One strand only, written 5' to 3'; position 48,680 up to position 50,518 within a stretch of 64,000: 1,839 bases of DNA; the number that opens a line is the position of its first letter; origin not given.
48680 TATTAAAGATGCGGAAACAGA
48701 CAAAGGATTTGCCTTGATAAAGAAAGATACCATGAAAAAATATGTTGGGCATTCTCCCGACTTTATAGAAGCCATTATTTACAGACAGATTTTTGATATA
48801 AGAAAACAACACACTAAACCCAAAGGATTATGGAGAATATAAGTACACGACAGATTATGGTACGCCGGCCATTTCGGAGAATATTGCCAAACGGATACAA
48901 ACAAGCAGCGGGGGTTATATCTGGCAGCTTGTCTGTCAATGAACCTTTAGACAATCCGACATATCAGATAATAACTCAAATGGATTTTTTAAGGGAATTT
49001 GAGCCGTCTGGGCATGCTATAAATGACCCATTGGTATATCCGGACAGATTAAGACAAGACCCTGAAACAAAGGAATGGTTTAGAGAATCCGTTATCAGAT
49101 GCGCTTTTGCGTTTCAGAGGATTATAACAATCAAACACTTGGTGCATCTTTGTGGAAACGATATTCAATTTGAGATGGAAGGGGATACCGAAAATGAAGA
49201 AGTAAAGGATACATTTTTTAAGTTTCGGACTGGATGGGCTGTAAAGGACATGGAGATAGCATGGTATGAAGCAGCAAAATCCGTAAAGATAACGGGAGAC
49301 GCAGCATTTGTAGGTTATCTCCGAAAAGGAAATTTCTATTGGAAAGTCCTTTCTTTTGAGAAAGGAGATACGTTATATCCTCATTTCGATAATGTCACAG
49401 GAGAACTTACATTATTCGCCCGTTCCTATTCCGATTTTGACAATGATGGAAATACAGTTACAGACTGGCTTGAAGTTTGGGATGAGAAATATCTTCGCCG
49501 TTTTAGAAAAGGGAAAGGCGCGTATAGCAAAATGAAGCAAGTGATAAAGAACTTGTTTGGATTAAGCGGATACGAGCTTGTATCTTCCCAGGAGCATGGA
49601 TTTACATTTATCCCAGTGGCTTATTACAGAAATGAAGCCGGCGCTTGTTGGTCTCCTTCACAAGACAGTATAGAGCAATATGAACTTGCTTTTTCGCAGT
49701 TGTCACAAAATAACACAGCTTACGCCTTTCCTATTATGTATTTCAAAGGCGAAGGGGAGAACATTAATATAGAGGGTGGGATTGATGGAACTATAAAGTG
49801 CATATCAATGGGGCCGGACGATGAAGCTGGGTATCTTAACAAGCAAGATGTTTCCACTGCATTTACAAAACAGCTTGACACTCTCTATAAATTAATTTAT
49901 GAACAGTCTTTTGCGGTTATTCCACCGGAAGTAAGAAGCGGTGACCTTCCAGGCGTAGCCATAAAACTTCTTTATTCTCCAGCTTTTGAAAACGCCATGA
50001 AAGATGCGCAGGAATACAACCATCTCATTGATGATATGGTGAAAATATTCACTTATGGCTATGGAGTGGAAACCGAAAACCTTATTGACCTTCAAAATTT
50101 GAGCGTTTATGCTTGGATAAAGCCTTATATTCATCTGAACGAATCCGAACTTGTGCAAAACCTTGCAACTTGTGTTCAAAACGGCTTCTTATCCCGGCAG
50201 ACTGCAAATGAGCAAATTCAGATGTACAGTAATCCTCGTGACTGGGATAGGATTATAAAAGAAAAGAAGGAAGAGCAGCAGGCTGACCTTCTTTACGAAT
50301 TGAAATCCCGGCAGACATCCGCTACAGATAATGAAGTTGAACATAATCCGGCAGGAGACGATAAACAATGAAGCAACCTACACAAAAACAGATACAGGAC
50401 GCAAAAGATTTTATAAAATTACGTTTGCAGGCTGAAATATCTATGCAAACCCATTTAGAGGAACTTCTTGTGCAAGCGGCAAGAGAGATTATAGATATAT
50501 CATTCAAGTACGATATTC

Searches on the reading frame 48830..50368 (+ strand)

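Call 39: search_protein_families(library=pfam, max_evalue=0.001, proteins=[window:48830-50368:+])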
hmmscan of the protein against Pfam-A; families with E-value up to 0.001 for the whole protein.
window:48830-50368:+ (513 aa): 1 family
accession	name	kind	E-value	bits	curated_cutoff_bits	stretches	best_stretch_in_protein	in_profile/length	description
PF05133.19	SPP1_portal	-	1e-28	101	25.5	1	90-484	42-415/416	Phage portal protein, SPP1 Gp6-like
